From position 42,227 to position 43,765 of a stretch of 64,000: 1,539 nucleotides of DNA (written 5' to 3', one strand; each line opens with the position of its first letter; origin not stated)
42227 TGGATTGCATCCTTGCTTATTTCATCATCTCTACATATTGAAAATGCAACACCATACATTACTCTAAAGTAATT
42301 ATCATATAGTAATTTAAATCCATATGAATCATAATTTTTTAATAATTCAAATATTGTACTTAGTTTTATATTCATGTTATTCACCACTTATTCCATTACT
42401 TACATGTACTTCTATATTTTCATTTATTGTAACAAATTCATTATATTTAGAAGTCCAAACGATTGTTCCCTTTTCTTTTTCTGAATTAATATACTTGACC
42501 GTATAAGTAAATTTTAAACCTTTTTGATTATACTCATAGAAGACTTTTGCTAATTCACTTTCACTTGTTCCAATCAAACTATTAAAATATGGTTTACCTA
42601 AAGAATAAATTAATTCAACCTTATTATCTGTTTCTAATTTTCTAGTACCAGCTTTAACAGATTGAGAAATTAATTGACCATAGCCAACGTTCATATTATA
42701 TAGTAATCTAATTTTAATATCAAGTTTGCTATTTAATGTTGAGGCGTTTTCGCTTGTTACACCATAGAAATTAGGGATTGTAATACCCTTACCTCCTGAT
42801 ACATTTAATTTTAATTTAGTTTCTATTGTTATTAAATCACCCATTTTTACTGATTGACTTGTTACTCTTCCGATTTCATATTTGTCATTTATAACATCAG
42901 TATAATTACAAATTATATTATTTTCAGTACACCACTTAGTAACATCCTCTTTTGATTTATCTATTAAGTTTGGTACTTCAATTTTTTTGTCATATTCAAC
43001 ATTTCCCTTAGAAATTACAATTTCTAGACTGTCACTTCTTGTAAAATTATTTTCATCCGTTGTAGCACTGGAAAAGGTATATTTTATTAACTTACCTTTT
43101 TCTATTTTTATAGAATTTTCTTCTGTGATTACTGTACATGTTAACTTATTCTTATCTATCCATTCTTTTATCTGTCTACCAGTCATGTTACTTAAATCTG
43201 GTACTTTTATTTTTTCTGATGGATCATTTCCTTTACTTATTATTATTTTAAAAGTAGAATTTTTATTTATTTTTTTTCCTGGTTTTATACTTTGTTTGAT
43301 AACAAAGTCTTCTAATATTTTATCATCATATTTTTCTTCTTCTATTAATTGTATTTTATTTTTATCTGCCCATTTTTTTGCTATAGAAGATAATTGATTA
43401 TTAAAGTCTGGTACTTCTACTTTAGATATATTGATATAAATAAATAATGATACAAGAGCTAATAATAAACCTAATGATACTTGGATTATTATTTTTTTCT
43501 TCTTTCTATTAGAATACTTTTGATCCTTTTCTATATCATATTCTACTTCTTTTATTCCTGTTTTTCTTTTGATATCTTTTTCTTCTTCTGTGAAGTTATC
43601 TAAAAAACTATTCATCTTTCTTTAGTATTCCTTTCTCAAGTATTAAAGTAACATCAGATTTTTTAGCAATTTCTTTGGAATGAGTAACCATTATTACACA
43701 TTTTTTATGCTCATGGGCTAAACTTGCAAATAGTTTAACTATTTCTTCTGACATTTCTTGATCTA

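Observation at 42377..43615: Multi-PASTA membrane protein without kinase or transpeptidase domain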

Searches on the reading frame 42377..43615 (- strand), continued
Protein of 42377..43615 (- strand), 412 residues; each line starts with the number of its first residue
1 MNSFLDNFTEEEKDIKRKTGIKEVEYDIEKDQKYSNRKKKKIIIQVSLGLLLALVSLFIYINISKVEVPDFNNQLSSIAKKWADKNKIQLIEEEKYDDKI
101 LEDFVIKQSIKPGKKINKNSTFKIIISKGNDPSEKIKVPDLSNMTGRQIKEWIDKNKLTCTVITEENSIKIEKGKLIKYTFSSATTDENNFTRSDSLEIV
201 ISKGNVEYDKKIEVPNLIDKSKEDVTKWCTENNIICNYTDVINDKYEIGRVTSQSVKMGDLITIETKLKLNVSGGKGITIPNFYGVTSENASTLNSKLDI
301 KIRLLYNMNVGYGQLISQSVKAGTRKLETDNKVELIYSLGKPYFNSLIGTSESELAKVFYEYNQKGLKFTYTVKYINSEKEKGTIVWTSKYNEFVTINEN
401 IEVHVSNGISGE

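Call 44: find_encoding_contigs(protein=P0279, flank=7000, max_places=1)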
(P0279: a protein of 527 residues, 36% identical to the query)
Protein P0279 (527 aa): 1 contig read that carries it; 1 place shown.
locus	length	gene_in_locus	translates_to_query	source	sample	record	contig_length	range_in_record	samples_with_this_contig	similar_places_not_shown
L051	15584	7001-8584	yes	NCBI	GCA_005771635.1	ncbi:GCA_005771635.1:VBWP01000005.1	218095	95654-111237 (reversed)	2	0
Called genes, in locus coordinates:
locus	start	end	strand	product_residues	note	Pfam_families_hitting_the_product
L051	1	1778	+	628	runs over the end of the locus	-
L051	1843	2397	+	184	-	PF04011:LemA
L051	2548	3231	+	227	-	PF00072:Response_reg, PF00486:Trans_reg_C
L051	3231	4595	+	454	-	PF00512:HisKA, PF02518:HATPase_c, PF13589:HATPase_c_3 (faint)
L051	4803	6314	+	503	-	PF12704:MacB_PCD, PF02687:FtsX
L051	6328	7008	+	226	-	PF02463:SMC_N (faint), PF00005:ABC_tran, PF13304:AAA_21 (faint)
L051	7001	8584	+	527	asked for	PF03793:PASTA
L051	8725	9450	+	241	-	PF00005:ABC_tran, PF13304:AAA_21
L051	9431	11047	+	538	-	PF16949:ABC_tran_2, PF09847:12TM_1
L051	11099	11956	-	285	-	PF02645:DegV, PF13684:FakA-like_C (weak)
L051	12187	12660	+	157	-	PF16729:DUF5067 (weak), PF11611:DUF4352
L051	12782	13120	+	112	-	PF03551:PadR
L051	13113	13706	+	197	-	-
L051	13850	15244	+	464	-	PF08867:FRG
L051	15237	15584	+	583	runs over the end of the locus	PF10592:AIPR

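Call 45: find_encoding_contigs(protein=P0164, flank=7000, max_places=1)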
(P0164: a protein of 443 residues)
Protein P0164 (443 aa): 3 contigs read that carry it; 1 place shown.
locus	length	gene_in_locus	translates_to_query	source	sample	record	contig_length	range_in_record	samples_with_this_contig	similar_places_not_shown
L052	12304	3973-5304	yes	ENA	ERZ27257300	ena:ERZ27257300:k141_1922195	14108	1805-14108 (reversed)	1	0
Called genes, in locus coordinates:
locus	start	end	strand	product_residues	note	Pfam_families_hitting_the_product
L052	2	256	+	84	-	?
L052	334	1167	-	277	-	PF14689:SPOB_a (weak), PF02518:HATPase_c (weak), PF14501:HATPase_c_5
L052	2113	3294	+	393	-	PF02687:FtsX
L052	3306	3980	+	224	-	PF02463:SMC_N (weak), PF00005:ABC_tran, PF13304:AAA_21 (faint)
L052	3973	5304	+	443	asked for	PF03793:PASTA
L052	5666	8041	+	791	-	-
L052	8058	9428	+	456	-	-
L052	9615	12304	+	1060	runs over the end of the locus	PF12799:LRR_4 (faint), PF25013:LRR_Zer-1 (faint), PF03382:DUF285, PF24048:LRR_NXF1-5 (faint), PF03382:DUF285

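Call 67: search_protein_families(library=padloc, proteins=[window:42377-43612:-], max_evalue=0.001)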
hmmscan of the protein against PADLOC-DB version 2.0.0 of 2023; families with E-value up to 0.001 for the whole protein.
window:42377-43612:- (411 aa): 2 families
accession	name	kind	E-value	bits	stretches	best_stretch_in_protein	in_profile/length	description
PDLC04040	PD-T4-6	-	1.2e-23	81.7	2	34-206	314-489/547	-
PDLC04060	PD-T4-6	-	1.4e-13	48.6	2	63-132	386-456/486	-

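Call 71: find_encoding_contigs(protein=P0272, flank=6000, max_places=1)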
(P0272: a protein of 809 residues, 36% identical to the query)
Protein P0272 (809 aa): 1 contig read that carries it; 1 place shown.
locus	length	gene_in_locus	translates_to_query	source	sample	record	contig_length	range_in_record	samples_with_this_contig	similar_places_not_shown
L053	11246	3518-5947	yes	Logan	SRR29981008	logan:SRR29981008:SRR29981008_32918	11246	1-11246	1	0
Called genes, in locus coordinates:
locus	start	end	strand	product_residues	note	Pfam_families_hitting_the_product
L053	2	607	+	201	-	?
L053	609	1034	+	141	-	PF02823:ATP-synt_DE_N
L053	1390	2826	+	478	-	PF12704:MacB_PCD, PF02687:FtsX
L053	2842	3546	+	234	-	PF00005:ABC_tran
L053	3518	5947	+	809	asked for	PF03793:PASTA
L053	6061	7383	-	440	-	-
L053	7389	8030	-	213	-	PF00486:Trans_reg_C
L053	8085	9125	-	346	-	PF01207:Dus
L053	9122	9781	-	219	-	-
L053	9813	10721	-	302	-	PF12631:MnmE_helical, PF00350:Dynamin_N (faint), PF01926:MMR_HSR1, PF02421:FeoB_N (weak)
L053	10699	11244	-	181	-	?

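Call 72: find_encoding_contigs(protein=P0299, flank=6000, max_places=1)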
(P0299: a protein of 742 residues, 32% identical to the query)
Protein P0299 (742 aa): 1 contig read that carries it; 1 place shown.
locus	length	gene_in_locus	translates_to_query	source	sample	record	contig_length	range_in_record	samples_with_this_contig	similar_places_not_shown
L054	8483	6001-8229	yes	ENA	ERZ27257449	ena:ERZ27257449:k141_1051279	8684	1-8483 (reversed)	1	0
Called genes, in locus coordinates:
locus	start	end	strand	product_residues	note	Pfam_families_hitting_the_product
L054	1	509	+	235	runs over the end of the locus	?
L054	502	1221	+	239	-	PF01493:GXGXG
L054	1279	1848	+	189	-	PF00072:Response_reg, PF03861:ANTAR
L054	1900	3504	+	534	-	PF06418:CTP_synth_N, PF00117:GATase, PF07722:Peptidase_C26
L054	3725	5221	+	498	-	PF12704:MacB_PCD, PF02687:FtsX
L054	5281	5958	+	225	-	PF00005:ABC_tran, PF02463:SMC_N (faint), PF13304:AAA_21 (faint)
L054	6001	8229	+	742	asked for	PF03793:PASTA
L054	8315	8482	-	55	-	?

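Call 73: find_encoding_contigs(protein=P0290, flank=6000, max_places=1)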
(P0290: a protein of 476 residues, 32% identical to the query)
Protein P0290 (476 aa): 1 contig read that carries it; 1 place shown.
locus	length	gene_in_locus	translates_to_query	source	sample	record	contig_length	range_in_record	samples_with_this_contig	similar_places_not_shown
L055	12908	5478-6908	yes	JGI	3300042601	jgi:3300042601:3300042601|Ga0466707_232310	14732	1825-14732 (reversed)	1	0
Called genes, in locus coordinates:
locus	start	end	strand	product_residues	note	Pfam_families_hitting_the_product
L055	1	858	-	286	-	?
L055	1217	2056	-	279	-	PF01427:Peptidase_M15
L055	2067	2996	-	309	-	PF13240:Zn_Ribbon_1, PF00754:F5_F8_type_C, PF25302:NADase_transloc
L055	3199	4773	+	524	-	PF02687:FtsX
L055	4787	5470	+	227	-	PF02463:SMC_N (faint), PF00005:ABC_tran, PF13304:AAA_21 (faint)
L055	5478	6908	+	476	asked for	PF03793:PASTA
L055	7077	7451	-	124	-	PF16320:Ribosomal_L12_N, PF00542:Ribosomal_L12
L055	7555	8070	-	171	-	PF00466:Ribosomal_L10, PF27436:RL10_C (weak)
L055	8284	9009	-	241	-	PF00687:Ribosomal_L1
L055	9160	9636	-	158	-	PF03946:Ribosomal_L11_N, PF00298:Ribosomal_L11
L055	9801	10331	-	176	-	PF02357:NusG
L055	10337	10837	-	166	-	PF00584:SecE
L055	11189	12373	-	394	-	PF00009:GTP_EFTU, PF03144:GTP_EFTU_D2, PF03143:GTP_EFTU_D3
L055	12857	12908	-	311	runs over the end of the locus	PF01145:Band_7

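Call 74: find_encoding_contigs(protein=P0288, flank=6000, max_places=1)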
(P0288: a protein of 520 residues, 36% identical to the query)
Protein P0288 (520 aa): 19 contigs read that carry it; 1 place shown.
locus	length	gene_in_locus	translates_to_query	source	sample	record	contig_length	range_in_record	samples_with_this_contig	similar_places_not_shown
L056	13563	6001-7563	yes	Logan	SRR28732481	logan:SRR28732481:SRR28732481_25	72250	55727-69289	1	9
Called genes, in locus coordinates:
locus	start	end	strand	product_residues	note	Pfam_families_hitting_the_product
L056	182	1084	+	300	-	PF02091:tRNA-synt_2e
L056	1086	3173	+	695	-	PF02092:tRNA_synt_2f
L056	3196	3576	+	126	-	PF01042:Ribonuc_L-PSP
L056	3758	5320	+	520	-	PF12704:MacB_PCD, PF02687:FtsX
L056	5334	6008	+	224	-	PF02463:SMC_N (faint), PF00005:ABC_tran, PF13304:AAA_21 (faint)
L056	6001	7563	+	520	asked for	PF03793:PASTA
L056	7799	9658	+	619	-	PF01807:Zn_ribbon_DnaG, PF08275:DNAG_N, PF01751:Toprim (weak), PF13662:Toprim_4, PF13155:Toprim_2, PF10410:DnaB_bind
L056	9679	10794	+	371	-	PF03979:Sigma70_r1_1, PF00140:Sigma70_r1_2, PF04542:Sigma70_r2, PF04539:Sigma70_r3, PF04545:Sigma70_r4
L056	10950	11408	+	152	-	-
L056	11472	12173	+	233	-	PF12847:Methyltransf_18, PF04816:TrmK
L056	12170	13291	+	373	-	PF01784:DUF34_NIF3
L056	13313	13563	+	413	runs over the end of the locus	PF05343:Peptidase_M42 (faint), PF01546:Peptidase_M20, PF07687:M20_dimer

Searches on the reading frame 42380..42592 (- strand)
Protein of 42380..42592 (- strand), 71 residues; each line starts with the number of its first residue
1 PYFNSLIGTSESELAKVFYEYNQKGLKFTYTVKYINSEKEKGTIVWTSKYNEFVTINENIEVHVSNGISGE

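Call 16: search_protein_families(library=pfam, proteins=[window:42380-42592:-], max_evalue=10)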
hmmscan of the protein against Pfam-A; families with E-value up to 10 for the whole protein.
seq(71 aa): 3 families
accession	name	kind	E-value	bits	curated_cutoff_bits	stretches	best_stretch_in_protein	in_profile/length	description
PF03793.24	PASTA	-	0.087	13.2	23.2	1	7-65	7-63/64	PASTA domain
PF01565.28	FAD_binding_4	-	0.18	12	26.4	1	9-69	8-73/139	FAD binding domain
PF02599.21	CsrA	-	0.23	11.9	27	1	47-66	5-24/53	Global regulator protein family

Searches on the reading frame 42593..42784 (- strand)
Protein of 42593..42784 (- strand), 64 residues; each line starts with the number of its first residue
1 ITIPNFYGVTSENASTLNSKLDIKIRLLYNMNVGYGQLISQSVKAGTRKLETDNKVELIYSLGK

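Call 16: search_protein_families(library=pfam, proteins=[window:42593-42784:-], max_evalue=10)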
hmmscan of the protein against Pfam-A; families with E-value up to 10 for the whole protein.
seq(64 aa): 1 family
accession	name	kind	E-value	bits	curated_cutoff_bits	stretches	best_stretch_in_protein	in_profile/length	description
PF03793.24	PASTA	-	5.9e-06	26.6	23.2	1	1-61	1-63/64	PASTA domain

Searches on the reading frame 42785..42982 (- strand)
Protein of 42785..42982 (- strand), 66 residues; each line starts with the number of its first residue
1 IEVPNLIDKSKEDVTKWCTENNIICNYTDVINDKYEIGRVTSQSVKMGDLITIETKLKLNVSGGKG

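Call 16: search_protein_families(library=pfam, proteins=[window:42785-42982:-], max_evalue=10)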
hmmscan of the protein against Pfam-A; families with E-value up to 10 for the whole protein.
seq(66 aa): 2 families
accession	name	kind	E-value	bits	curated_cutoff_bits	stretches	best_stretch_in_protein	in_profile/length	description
PF03793.24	PASTA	-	4e-08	33.5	23.2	1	1-62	1-63/64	PASTA domain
PF23618.1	T4_gp9_10_C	-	0.0052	17.6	25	1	23-62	60-97/110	Bacteriophage T4 gp9/10-like protein, C-terminal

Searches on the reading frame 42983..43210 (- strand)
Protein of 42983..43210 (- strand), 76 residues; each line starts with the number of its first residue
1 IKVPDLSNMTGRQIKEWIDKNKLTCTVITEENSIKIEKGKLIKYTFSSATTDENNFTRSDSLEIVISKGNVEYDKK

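Call 16: search_protein_families(library=pfam, proteins=[window:42983-43210:-], max_evalue=10)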
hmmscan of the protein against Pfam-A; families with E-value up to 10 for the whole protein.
seq(76 aa): 2 families
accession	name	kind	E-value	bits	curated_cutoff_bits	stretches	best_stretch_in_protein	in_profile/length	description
PF03793.24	PASTA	-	2.1e-05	24.8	23.2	1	1-49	1-48/64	PASTA domain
PF23832.1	DUF7202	-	0.098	13.4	27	1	11-48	15-52/70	Domain of unknown function (DUF7202)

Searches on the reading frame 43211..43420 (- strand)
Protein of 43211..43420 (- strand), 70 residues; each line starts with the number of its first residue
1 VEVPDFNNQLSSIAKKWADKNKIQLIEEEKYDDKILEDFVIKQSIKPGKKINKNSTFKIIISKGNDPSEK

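Call 16: search_protein_families(library=pfam, proteins=[window:43211-43420:-], max_evalue=10)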
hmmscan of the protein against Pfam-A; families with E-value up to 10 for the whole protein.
seq(70 aa): 2 families
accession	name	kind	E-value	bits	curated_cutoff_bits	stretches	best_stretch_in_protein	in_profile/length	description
PF03793.24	PASTA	-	1.2e-11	44.8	23.2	1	1-63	1-64/64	PASTA domain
PF23653.1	DUF7149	-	0.014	15.4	27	1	4-68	22-82/239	Domain of unknown function (DUF7149)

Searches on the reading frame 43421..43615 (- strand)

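Call 16: search_protein_families(library=pfam, proteins=[window:43421-43615:-], max_evalue=10)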
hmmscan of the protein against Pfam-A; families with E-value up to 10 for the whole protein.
seq(65 aa): 2 families
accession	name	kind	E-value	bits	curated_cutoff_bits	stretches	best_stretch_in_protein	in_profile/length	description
PF09716.15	ETRAMP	-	0.013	15.9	29.1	1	16-59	32-72/81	Malarial early transcribed membrane protein (ETRAMP)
PF11744.14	ALMT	-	0.025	13.9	20.6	1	36-63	5-32/471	Aluminium activated malate transporter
